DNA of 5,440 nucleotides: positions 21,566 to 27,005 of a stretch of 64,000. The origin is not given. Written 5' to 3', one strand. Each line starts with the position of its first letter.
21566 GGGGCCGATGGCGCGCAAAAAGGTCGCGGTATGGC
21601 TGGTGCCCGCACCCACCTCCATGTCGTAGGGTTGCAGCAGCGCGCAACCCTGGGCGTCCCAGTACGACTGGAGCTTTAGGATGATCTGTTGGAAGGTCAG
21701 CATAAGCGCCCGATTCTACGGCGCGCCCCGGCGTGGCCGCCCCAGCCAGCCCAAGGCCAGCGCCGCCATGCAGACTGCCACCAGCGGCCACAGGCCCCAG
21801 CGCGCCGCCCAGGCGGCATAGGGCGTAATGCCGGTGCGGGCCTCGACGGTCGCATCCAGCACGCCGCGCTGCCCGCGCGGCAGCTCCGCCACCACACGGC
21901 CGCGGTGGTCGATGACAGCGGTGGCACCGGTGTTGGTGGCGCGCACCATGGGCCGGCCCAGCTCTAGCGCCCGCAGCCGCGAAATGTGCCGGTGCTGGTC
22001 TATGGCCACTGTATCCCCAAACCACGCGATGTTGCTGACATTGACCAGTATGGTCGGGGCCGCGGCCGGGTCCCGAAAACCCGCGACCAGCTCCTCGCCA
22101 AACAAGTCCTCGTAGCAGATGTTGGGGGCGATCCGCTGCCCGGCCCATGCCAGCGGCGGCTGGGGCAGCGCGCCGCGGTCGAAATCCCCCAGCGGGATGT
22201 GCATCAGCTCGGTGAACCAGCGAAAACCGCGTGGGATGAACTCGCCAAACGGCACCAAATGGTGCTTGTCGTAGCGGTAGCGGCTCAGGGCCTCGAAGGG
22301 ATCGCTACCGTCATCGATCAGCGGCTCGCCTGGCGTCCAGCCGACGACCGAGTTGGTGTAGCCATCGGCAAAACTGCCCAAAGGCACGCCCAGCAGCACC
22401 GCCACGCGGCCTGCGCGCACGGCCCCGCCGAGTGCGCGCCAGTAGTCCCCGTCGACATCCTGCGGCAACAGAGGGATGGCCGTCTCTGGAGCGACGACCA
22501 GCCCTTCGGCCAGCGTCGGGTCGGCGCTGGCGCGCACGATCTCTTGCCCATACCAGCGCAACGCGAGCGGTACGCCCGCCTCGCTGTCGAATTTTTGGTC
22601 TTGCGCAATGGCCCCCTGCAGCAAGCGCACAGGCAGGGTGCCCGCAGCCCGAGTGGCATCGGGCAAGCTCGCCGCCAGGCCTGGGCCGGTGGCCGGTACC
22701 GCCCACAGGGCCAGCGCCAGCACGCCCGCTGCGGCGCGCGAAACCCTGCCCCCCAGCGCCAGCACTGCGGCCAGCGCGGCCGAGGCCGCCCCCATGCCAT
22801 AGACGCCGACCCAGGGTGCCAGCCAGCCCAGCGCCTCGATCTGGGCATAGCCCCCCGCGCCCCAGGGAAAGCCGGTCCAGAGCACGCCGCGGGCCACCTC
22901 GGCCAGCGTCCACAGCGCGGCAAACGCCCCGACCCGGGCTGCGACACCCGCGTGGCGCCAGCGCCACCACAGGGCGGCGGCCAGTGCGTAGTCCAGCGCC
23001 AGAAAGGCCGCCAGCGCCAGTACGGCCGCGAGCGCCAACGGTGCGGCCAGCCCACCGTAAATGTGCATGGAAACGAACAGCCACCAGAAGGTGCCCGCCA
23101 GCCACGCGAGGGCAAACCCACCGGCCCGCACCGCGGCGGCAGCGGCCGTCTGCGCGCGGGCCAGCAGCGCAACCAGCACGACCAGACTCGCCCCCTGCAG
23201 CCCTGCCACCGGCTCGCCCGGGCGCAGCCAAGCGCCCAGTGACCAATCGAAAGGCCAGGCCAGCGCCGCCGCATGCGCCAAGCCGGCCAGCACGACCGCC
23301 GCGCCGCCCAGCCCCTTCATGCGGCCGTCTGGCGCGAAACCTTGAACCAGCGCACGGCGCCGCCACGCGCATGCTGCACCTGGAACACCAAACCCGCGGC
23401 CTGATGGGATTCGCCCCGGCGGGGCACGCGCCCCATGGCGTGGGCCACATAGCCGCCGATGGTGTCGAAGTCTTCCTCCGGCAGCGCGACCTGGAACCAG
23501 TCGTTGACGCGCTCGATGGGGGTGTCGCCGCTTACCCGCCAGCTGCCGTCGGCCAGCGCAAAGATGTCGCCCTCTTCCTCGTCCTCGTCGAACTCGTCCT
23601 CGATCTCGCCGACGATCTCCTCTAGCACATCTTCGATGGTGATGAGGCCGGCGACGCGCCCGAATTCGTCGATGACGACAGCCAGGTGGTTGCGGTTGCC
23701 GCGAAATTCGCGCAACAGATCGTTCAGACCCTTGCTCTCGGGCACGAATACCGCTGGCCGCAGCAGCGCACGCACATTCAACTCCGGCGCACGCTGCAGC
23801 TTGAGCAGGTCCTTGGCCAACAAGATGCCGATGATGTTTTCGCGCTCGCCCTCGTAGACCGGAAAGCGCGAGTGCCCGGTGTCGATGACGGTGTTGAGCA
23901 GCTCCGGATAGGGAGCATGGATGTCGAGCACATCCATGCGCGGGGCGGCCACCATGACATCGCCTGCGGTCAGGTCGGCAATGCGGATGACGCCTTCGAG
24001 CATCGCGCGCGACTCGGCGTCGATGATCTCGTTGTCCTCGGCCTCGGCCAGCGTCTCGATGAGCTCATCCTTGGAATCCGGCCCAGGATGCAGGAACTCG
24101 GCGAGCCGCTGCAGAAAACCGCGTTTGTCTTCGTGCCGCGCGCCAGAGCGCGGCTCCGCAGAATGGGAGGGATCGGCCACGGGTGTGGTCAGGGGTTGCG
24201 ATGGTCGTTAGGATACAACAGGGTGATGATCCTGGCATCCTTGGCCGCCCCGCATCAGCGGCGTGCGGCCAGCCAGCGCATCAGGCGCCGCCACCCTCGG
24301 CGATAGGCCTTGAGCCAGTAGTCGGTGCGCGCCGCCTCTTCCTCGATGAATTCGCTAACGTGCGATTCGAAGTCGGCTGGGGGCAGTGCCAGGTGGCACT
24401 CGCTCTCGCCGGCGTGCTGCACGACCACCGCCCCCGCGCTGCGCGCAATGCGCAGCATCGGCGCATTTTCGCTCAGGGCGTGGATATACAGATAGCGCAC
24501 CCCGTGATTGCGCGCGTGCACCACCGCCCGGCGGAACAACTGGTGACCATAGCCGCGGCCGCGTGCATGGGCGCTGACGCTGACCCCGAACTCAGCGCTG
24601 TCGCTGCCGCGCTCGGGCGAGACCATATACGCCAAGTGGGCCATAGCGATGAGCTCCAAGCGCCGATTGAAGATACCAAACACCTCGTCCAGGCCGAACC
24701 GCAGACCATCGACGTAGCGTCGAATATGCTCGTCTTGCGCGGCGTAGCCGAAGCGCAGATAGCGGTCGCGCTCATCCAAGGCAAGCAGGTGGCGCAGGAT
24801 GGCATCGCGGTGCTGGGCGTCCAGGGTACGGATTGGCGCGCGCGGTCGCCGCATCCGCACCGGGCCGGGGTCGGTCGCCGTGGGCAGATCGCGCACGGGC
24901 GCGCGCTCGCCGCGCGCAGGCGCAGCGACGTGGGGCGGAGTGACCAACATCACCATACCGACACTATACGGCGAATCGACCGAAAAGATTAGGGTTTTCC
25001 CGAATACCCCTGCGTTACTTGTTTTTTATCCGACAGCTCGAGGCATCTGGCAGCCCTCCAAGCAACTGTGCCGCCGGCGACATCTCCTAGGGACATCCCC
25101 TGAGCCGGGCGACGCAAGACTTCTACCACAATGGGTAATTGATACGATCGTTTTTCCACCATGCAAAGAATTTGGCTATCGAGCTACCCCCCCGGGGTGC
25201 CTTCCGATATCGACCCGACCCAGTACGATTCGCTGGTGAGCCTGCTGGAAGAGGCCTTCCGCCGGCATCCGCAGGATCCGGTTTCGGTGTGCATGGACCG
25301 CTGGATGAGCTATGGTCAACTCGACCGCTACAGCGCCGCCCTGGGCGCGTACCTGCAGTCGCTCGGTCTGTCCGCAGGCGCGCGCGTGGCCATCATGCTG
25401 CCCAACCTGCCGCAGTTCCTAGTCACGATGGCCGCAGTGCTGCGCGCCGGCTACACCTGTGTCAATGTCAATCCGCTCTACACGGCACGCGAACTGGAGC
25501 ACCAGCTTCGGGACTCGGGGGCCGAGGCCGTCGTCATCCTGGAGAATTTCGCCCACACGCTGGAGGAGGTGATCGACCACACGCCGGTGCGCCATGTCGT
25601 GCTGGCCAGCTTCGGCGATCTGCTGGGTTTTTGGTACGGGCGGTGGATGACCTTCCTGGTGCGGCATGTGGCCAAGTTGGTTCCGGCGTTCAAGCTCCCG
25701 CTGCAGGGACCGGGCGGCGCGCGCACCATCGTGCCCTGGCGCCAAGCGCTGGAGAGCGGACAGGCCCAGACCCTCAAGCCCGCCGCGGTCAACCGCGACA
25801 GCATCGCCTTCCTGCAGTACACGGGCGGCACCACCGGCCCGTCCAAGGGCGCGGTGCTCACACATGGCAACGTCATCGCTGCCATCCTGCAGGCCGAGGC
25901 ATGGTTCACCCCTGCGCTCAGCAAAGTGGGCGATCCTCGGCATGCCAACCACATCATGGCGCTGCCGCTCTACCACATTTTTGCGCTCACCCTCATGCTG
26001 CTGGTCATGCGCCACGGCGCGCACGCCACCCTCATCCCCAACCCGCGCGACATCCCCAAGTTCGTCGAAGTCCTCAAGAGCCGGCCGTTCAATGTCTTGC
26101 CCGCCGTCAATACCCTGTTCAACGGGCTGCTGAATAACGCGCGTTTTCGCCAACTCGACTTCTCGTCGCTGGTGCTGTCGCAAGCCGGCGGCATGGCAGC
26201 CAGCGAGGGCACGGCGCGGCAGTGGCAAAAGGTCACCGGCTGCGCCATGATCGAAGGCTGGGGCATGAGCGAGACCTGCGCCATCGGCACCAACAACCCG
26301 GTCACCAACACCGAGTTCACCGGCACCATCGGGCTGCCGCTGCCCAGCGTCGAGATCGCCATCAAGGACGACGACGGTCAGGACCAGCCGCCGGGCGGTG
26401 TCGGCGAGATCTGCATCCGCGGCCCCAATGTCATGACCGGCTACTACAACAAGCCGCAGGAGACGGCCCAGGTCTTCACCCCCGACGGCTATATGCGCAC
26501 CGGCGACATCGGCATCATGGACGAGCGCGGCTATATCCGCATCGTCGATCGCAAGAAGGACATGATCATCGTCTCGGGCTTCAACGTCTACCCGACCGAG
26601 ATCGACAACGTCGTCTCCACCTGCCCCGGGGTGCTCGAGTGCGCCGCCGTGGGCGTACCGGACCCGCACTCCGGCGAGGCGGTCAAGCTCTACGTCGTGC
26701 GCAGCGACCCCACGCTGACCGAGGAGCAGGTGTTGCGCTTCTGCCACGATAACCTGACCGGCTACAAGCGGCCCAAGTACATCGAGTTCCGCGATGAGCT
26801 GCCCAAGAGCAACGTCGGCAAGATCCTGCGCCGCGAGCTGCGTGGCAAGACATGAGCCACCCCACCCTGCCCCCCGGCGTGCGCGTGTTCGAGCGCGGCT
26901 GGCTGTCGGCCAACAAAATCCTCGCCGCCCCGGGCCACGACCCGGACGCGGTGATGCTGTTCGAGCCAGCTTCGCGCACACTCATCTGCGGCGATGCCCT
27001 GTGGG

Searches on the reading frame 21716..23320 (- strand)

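Call 81: search_protein_families(library=pfam, proteins=[window:21716-23320:-], max_evalue=0.0001)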
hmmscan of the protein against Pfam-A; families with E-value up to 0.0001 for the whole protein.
window:21716-23320:- (534 aa): 2 families
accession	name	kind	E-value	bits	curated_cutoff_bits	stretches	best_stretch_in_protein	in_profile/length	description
PF00795.27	CN_hydrolase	-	4e-21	75.9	23.2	1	244-494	12-249/256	Carbon-nitrogen hydrolase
PF20154.4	LNT_N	-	1.8e-17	64.4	27.1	1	45-185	21-158/159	Apolipoprotein N-acyltransferase N-terminal domain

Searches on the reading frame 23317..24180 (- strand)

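Call 81: search_protein_families(library=pfam, proteins=[window:23317-24180:-], max_evalue=0.0001)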
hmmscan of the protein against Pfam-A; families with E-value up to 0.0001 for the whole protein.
window:23317-24180:- (287 aa): 3 families
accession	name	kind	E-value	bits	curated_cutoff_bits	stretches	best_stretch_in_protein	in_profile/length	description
PF03471.22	CorC_HlyC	-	1.3e-21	76.8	27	1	209-284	3-80/81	Transporter associated domain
PF00571.33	CBS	-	1.3e-15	57.9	24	1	141-190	7-56/57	CBS domain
PF21917.1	NMB0537_N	-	2.1e-10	40.5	23.9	1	33-66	2-35/36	N-terminal region of NMB0537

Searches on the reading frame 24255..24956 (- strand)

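Call 81: search_protein_families(library=pfam, proteins=[window:24255-24956:-], max_evalue=0.0001)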
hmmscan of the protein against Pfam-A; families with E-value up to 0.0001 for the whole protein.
window:24255-24956:- (233 aa): 2 families
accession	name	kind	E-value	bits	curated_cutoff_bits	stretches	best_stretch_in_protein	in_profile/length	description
PF13302.13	Acetyltransf_3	-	2.7e-08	35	25.4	1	42-176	4-137/138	Acetyltransferase (GNAT) domain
PF00583.31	Acetyltransf_1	-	1.3e-07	32.3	20.7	1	102-171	44-111/116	Acetyltransferase (GNAT) family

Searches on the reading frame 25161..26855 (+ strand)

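Call 81: search_protein_families(library=pfam, proteins=[window:25161-26855:+], max_evalue=0.0001)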
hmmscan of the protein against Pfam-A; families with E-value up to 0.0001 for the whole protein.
window:25161-26855:+ (564 aa): 2 families
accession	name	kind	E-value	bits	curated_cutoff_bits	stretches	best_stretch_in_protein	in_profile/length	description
PF00501.34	AMP-binding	-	1.6e-88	297.6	29.9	1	29-429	1-384/384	AMP-binding enzyme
PF13193.12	AMP-binding_C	-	3.9e-17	63.4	24.5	1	480-554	1-76/76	AMP-binding enzyme C-terminal domain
